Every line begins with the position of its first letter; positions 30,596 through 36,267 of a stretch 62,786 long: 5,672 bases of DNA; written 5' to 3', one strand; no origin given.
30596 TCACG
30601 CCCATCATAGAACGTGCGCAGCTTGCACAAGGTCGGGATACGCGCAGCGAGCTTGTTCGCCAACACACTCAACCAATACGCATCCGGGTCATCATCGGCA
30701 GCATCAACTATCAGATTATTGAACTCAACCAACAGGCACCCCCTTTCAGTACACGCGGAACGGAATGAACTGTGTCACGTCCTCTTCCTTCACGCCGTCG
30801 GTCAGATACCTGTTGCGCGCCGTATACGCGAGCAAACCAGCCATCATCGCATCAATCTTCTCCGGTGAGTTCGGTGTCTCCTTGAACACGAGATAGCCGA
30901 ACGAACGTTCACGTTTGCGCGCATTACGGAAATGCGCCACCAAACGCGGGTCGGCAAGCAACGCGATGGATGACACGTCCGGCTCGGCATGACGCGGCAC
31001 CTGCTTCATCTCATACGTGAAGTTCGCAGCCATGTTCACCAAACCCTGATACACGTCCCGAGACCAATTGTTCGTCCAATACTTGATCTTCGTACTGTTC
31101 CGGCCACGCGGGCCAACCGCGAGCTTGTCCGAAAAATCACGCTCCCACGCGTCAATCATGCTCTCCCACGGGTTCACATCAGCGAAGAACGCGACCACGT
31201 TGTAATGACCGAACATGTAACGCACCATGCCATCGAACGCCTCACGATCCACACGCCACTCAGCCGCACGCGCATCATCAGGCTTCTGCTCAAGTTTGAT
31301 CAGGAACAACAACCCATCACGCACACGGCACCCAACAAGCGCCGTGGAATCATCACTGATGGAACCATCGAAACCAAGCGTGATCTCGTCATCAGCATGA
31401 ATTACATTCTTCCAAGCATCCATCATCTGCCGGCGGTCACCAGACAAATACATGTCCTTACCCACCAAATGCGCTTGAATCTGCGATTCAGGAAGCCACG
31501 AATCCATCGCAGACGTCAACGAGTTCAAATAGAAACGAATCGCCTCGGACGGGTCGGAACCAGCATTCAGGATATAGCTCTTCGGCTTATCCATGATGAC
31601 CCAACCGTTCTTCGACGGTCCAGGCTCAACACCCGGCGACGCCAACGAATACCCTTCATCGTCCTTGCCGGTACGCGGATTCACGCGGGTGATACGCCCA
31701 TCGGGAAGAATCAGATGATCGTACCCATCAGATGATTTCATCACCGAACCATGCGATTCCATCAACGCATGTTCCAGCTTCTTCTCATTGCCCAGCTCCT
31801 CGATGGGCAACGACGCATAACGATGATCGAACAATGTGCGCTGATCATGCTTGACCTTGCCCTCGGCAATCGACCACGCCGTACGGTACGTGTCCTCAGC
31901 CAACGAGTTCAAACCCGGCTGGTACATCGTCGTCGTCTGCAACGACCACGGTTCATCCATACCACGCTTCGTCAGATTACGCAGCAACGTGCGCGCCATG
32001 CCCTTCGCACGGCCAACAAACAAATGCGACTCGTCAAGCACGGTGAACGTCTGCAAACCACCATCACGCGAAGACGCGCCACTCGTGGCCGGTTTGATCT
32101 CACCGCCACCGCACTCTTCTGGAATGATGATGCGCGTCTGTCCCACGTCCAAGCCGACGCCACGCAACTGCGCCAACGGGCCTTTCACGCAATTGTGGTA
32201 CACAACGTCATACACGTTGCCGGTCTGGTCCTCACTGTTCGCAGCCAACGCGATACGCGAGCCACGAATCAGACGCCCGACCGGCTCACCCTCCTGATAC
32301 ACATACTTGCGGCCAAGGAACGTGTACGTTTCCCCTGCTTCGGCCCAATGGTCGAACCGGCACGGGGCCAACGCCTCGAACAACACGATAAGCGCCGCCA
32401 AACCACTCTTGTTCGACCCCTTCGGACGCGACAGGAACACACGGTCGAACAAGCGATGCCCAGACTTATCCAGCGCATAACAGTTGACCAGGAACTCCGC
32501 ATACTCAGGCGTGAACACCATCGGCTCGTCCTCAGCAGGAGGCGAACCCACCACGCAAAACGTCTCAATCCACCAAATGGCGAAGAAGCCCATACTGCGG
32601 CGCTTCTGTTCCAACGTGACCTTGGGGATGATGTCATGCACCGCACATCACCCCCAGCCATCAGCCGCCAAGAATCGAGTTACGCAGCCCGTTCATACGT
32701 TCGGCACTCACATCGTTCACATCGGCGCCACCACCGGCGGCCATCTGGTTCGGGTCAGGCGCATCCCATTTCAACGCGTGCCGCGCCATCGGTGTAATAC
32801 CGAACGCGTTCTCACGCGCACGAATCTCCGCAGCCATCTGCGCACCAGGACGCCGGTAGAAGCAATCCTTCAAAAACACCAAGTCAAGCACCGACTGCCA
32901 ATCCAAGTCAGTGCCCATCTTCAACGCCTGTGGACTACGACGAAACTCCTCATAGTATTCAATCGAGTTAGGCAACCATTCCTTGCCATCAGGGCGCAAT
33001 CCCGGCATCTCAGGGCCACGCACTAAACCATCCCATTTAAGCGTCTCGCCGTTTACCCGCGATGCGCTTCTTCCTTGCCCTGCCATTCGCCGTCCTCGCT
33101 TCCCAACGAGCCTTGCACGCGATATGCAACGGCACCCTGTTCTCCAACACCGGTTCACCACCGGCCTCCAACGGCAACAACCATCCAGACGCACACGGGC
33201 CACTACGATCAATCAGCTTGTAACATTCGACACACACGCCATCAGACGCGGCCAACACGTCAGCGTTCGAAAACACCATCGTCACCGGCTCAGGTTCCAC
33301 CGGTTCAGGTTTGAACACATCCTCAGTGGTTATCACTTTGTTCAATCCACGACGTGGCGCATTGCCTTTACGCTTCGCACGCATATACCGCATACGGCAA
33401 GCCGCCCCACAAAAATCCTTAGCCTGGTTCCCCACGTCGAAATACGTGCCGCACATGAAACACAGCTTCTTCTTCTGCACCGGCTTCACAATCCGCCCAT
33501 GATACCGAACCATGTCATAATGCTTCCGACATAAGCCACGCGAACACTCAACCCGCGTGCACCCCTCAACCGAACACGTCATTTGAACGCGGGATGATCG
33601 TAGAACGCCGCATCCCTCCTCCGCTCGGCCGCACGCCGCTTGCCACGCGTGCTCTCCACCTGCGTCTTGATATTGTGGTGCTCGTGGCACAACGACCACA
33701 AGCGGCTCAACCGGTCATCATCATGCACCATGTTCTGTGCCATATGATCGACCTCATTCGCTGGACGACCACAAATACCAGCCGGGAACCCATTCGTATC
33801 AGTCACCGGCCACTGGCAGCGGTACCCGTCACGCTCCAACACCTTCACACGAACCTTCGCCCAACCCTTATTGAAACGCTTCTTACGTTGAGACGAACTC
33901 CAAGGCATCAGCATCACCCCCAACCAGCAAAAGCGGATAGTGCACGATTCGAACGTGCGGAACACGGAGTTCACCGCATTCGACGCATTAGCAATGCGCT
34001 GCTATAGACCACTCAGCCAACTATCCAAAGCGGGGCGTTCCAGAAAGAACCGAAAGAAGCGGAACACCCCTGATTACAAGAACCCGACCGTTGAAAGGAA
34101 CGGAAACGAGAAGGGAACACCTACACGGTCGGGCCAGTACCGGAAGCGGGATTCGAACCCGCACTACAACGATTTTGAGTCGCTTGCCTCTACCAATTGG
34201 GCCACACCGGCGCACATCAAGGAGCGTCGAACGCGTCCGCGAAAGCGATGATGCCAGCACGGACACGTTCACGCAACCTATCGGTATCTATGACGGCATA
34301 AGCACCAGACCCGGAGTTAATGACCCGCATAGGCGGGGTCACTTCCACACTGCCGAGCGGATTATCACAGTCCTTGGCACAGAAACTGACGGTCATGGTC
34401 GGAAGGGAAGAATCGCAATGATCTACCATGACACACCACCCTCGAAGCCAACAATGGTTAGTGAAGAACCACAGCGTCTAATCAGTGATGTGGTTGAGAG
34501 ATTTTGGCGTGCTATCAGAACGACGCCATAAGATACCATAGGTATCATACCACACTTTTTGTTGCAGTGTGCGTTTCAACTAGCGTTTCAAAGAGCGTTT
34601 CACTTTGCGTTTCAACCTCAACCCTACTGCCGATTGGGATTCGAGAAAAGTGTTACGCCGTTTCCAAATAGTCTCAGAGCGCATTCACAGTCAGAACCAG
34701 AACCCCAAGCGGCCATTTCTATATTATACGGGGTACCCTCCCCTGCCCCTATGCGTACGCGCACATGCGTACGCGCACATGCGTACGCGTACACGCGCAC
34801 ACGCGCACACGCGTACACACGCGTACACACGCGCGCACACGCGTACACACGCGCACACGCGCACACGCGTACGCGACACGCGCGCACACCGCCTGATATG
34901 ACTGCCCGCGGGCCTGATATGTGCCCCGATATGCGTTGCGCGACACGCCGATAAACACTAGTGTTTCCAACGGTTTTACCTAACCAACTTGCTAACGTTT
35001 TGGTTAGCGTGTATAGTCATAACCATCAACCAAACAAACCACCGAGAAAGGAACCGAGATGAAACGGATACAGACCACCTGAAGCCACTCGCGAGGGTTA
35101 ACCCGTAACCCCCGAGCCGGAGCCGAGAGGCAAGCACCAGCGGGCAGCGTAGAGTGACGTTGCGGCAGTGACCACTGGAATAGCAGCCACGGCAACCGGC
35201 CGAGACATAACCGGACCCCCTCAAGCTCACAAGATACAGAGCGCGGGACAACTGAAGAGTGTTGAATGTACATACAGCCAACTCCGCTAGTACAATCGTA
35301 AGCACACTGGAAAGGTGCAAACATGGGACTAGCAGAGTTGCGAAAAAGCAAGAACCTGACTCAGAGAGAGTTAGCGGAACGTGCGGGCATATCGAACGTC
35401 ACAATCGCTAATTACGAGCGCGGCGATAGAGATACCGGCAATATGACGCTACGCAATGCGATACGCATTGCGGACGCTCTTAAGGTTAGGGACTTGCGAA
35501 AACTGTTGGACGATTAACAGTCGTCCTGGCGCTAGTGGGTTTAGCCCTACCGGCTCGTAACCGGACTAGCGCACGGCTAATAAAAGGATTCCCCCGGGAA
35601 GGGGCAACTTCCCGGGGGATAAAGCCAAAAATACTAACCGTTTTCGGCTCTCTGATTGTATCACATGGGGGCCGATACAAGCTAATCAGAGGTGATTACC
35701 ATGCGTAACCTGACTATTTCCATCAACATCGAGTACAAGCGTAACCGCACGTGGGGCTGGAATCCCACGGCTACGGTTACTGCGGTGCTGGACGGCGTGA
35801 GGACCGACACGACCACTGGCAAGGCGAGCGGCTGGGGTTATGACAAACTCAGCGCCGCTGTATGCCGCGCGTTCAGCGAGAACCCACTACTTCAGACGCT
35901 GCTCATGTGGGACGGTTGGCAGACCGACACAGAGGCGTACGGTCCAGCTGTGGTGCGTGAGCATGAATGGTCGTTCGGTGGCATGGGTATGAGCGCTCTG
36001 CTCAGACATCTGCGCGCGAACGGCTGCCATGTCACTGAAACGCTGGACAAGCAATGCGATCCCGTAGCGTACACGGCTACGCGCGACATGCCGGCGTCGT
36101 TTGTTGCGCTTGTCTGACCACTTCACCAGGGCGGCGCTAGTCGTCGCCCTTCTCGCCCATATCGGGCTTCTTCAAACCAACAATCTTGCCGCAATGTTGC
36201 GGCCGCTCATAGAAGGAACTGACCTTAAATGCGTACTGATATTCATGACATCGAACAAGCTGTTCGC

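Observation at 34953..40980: Self-contained ~6 kb opposite-strand island between the early and late operons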

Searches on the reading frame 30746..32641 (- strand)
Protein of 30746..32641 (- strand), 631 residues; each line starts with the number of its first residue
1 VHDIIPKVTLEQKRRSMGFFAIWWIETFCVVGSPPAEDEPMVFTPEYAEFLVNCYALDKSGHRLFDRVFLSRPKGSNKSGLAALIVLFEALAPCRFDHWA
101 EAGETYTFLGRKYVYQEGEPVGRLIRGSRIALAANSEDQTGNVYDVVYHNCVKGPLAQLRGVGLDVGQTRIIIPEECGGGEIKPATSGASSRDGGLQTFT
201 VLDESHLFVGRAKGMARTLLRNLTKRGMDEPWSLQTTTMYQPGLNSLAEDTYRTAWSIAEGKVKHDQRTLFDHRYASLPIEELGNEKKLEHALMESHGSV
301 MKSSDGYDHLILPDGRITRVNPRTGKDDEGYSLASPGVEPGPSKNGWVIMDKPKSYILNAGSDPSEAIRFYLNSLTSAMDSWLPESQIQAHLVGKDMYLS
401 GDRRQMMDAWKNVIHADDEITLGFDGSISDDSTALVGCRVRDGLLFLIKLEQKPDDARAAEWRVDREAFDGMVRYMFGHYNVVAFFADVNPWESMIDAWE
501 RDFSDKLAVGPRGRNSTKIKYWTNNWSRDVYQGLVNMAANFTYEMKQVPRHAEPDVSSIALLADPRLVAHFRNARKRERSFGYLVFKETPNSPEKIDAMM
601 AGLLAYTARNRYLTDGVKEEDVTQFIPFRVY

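Call 16: search_protein_families(library=pfam, proteins=[window:30746-32641:-], max_evalue=0.001)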
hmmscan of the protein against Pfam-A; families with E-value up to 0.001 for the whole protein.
window:30746-32641:- (631 aa): 0 families

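Call 25: find_related_loci(query=window:30746-32641:-, collection=viral_contigs, flank=10000)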
Query window:30746-32641:- (631 aa) in viral_contigs; peptide patterns used: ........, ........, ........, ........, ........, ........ (x = any residue, [..] = any of these).
9 stretches matched a pattern; 8 encode a relative of the query (tblastn E <= 1e-3); 7 distinct loci.
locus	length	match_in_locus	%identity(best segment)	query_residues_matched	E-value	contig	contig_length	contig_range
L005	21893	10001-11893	99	1-631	0e+0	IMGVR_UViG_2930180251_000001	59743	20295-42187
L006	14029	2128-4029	98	1-631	0e+0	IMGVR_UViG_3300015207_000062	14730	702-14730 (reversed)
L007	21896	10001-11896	86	1-631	0e+0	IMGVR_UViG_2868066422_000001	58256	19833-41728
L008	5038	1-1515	98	127-631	0e+0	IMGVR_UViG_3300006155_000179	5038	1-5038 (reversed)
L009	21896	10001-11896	84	1-631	0e+0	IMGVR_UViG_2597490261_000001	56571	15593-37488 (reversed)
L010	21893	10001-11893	98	1-631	0e+0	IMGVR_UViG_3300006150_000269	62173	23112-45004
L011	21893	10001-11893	87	1-631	0e+0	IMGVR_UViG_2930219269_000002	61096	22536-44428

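Call 103: search_protein_families(library=pfam, proteins=[L005:4063-5088:-, L009:4939-5781:-, L010:3783-4742:-, L011:3390-4226:-, L010:5898-6776:-, L011:5265-5807:-, L009:4157-4678:-], max_evalue=0.05)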
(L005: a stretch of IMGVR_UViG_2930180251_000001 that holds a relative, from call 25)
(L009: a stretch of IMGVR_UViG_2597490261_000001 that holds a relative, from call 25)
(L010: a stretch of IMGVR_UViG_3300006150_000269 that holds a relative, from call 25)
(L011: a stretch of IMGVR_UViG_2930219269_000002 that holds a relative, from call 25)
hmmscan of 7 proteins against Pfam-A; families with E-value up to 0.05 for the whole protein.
L005:4063-5088:- (341 aa): 0 families

L009:4939-5781:- (280 aa): 0 families

L010:3783-4742:- (319 aa): 0 families

L011:3390-4226:- (278 aa): 0 families

L010:5898-6776:- (292 aa): 0 families

L011:5265-5807:- (180 aa): 0 families

L009:4157-4678:- (173 aa): 0 families

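Call 104: search_protein_families(library=phrogs, proteins=[L005:4063-5088:-, L009:4939-5781:-, L010:3783-4742:-, L011:3390-4226:-, L010:5898-6776:-, L011:5265-5807:-, L009:4157-4678:-], max_evalue=0.01)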
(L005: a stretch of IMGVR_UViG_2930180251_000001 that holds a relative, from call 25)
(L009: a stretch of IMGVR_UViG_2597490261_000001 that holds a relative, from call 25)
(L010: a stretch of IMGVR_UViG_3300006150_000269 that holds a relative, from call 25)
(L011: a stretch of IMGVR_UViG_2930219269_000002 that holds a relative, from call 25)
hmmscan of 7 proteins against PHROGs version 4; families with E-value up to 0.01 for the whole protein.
L005:4063-5088:- (341 aa): 0 families

L009:4939-5781:- (280 aa): 0 families

L010:3783-4742:- (319 aa): 0 families

L011:3390-4226:- (278 aa): 0 families

L010:5898-6776:- (292 aa): 0 families

L011:5265-5807:- (180 aa): 0 families

L009:4157-4678:- (173 aa): 0 families

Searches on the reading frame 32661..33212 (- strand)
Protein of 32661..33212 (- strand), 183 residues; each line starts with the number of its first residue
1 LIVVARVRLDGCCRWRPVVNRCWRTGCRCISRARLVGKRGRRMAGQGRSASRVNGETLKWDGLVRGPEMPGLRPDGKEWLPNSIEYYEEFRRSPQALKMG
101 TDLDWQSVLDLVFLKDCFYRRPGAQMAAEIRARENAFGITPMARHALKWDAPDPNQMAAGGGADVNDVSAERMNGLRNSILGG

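Call 16: search_protein_families(library=pfam, proteins=[window:32661-33212:-], max_evalue=0.001)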
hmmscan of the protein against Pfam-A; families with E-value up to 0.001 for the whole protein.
window:32661-33212:- (183 aa): 1 family
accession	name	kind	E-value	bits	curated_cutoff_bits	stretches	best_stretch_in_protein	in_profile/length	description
PF25673.1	Terminase_7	-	9.6e-13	48.7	27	1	53-170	20-133/139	Phage terminase small subunit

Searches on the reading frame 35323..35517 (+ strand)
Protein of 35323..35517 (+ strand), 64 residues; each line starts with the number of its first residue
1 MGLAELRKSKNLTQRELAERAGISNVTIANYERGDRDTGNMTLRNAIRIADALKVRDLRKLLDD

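Call 4: search_protein_families(library=pfam, proteins=[window:35323-35517:+], max_evalue=0.1)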
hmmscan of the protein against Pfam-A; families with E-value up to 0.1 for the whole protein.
window:35323-35517:+ (64 aa): 20 families
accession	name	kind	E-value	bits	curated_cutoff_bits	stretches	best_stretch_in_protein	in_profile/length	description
PF01381.28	HTH_3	-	1.5e-14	54.2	23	1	3-55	1-50/55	Helix-turn-helix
PF13560.12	HTH_31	-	4.5e-09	36.9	27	1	3-55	6-56/64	Helix-turn-helix domain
PF12844.13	HTH_19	-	5.6e-09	36.2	30.2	1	3-55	4-53/64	Helix-turn-helix domain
PF13443.12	HTH_26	-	2.3e-05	25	22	1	3-56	2-53/63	Cro/C1-type HTH DNA-binding domain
PF17762.8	HTH_ParB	-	0.00084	19.9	22.6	1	2-31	11-40/102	ParB HTH domain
PF13412.12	HTH_24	-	0.00098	19.1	21.9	1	3-25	9-31/48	Winged helix-turn-helix DNA-binding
PF08279.18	HTH_11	-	0.0023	18.2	25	1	4-31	7-35/55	HTH domain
PF13744.12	HTH_37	-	0.0044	17.2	27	1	3-37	23-57/80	Helix-turn-helix domain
PF04545.22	Sigma70_r4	-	0.014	15.3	24.1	1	6-28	15-37/50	Sigma-70, region 4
PF13413.12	HTH_25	-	0.018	15.3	24.6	1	3-36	2-35/62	Helix-turn-helix domain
PF01047.28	MarR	-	0.03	14.7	24.6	1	3-29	9-35/59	MarR family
PF13545.12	HTH_Crp_2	-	0.031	14.7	27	1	11-42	22-53/70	Crp-like helix-turn-helix domain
PF07022.19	Phage_CI_repr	-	0.036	14.8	22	1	13-35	14-36/65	Bacteriophage CI repressor helix-turn-helix domain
PF00392.27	GntR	-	0.057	13.5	27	0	5-28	17-41/64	Bacterial regulatory proteins, gntR family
PF04967.18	HTH_10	-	0.058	13.7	23.1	0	10-30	22-42/53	HTH DNA binding domain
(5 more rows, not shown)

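Call 5: search_protein_families(library=phrogs, proteins=[window:35323-35517:+], max_evalue=0.1)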
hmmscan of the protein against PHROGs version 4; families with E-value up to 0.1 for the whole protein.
window:35323-35517:+ (64 aa): 49 families (the best 25 are shown)
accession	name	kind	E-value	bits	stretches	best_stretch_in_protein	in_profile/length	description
phrog_8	-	transcription regulation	1.7e-12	48.5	1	3-55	81-130/346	transcriptional regulator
phrog_3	-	transcription regulation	4.9e-11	44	1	3-57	93-140/430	transcriptional repressor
phrog_4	-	transcription regulation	1.1e-09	38.8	1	4-56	142-187/400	transcriptional repressor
phrog_5823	-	transcription regulation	1.6e-09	38.4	1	3-62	11-67/404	transcriptional regulator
phrog_1373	-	transcription regulation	2.5e-09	38.3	1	3-56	68-118/166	transcriptional regulator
phrog_7241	-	transcription regulation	4.1e-08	34.3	1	6-57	69-117/122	transcriptional regulator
phrog_2967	-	transcription regulation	6.9e-07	30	1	3-55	15-64/225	transcriptional regulator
phrog_2439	-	transcription regulation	3.3e-06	27.2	1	3-55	12-61/367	transcriptional regulator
phrog_2104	-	unknown function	6.8e-06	27.2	1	4-37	45-78/103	-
phrog_7950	-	transcription regulation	7.9e-06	26.8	1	3-33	12-42/68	transcriptional repressor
phrog_2328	-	transcription regulation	3.1e-05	24.8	1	4-55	21-69/128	transcriptional repressor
phrog_7126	-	DNA, RNA and nucleotide metabolism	3.7e-05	24.7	1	8-55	27-72/120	HTH DNA binding protein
phrog_4779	-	transcription regulation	6.5e-05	24.4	1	7-54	11-63/98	transcriptional regulator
phrog_1529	-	unknown function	7.8e-05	23.8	1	10-50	17-57/209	-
phrog_147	-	transcription regulation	8.3e-05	23.9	1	4-40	10-47/100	transcriptional regulator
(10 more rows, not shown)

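Call 22: search_protein_families(library=padloc, proteins=[window:35323-35517:+], max_evalue=0.1)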
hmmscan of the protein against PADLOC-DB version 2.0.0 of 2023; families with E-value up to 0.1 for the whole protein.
window:35323-35517:+ (64 aa): 23 families
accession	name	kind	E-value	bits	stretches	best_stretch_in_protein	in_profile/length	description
PDLC04142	capH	-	1e-07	31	1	3-62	11-66/103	capH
PDLC03669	Control_protein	-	1.4e-07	29.7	1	8-50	19-60/96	control protein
PDLC03952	RmrA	-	1.6e-07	28.5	1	3-54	27-75/395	-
PDLC02926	HTH_VI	-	2.1e-07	29.1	1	3-54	6-54/92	-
PDLC03949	RmrA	-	3e-06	24.3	1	7-55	11-56/363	-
PDLC03946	RmrA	-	3e-06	24.2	1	6-54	10-55/357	-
PDLC03665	Control_protein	-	4.4e-06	24.9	1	5-63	15-70/77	control protein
PDLC03947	RmrA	-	1.4e-05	22.1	1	4-50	17-63/383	-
PDLC03664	Control_protein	-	2.7e-05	22.5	1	3-56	18-68/74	control protein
PDLC03666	Control_protein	-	3.9e-05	22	1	5-55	13-60/77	control protein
PDLC03954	RmrA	-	5.6e-05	20.2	1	3-56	15-65/380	-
PDLC03951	RmrA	-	0.00011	19.3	1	3-44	13-54/400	-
PDLC03671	Control_protein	-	0.00018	19.7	1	7-55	23-68/84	control protein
PDLC04133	mad1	-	0.00056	18.1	1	8-34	2-28/60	mads_1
PDLC04762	PDC-M64C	-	0.0015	16.6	1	5-55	34-81/97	-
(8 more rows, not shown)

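Call 23: search_protein_families(library=ncbifam, proteins=[window:35323-35517:+], max_evalue=0.1)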
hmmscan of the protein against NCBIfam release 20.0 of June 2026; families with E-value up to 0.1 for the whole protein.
window:35323-35517:+ (64 aa): 28 families (the best 25 are shown)
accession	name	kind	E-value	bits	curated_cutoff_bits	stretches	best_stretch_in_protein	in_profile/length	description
NF041951.1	phage_RstR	subfamily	3.4e-11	43.4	80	1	3-55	7-56/108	RstR family transcriptional repressor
TIGR03070.1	couple_hipB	subfamily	3e-07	30.3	71.65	1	4-53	8-54/58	type II toxin-antitoxin system Y4mF family antitoxin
TIGR03830.1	CxxCG_CxxCG_HTH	subfamily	2e-06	27.6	61.8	1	4-49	71-115/127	type II TA system antitoxin MqsA family protein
NF007271.0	PRK09726.1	equivalog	4.8e-06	26.5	79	1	6-55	20-66/88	type II toxin-antitoxin system antitoxin HipB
NF006015.0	PRK08154.1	subfamily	5.5e-06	25.7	204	1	5-62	37-90/314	anaerobic benzoate catabolism transcriptional regulator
NF007257.0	PRK09706.1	subfamily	3.6e-05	23.6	101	1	4-54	11-58/135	transcriptional repressor DicA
NF047948.1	male_kill_WMK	equivalog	6.3e-05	22.6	300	1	7-55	14-59/300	WO male-killing family protein Wmk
NF003162.0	PRK04140.1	equivalog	0.00011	21.4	263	1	3-55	131-180/317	transcriptional regulator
NF038310.1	lysogeny_AimR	equivalog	0.00052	19.2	70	1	6-52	4-47/365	AimR family lysis-lysogeny pheromone receptor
NF010465.0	PRK13890.1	equivalog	0.00053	20.1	96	1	6-55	13-59/121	conjugal transfer protein TrbA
TIGR02612.1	mob_myst_A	hypoth_equivalog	0.0014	18.5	122.6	1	5-55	32-81/150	mobile mystery protein A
NF007408.0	PRK09943.1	equivalog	0.0017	18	211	1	3-45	12-54/185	HTH-type transcriptional regulator PuuR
NF041575.1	antitoxPezA_Strep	equivalog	0.0026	17.7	290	1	5-35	8-38/158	type II toxin-antitoxin system antitoxin PezA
TIGR03879.1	near_KaiC_dom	domain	0.01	16.3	65.1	1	6-46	30-70/91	probable regulatory domain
NF033546.1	transpos_IS21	equivalog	0.022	14.3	160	1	7-42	4-39/294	IS21 family transposase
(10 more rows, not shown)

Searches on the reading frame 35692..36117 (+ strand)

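Call 4: search_protein_families(library=pfam, proteins=[window:35692-36117:+], max_evalue=0.1)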
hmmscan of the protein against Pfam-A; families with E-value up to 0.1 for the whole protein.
window:35692-36117:+ (141 aa): 0 families

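Call 5: search_protein_families(library=phrogs, proteins=[window:35692-36117:+], max_evalue=0.1)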
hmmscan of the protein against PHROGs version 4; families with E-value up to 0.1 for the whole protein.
window:35692-36117:+ (141 aa): 1 family
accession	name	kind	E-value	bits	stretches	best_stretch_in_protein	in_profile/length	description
phrog_7028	-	unknown function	0.0086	17.2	1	40-62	73-95/130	-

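Call 22: search_protein_families(library=padloc, proteins=[window:35701-36117:+], max_evalue=0.1)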
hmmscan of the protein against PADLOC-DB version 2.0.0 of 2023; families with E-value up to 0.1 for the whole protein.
window:35701-36117:+ (138 aa): 0 families

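Call 23: search_protein_families(library=ncbifam, proteins=[window:35701-36117:+], max_evalue=0.1)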
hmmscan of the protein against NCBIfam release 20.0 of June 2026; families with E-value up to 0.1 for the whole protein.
window:35701-36117:+ (138 aa): 0 families
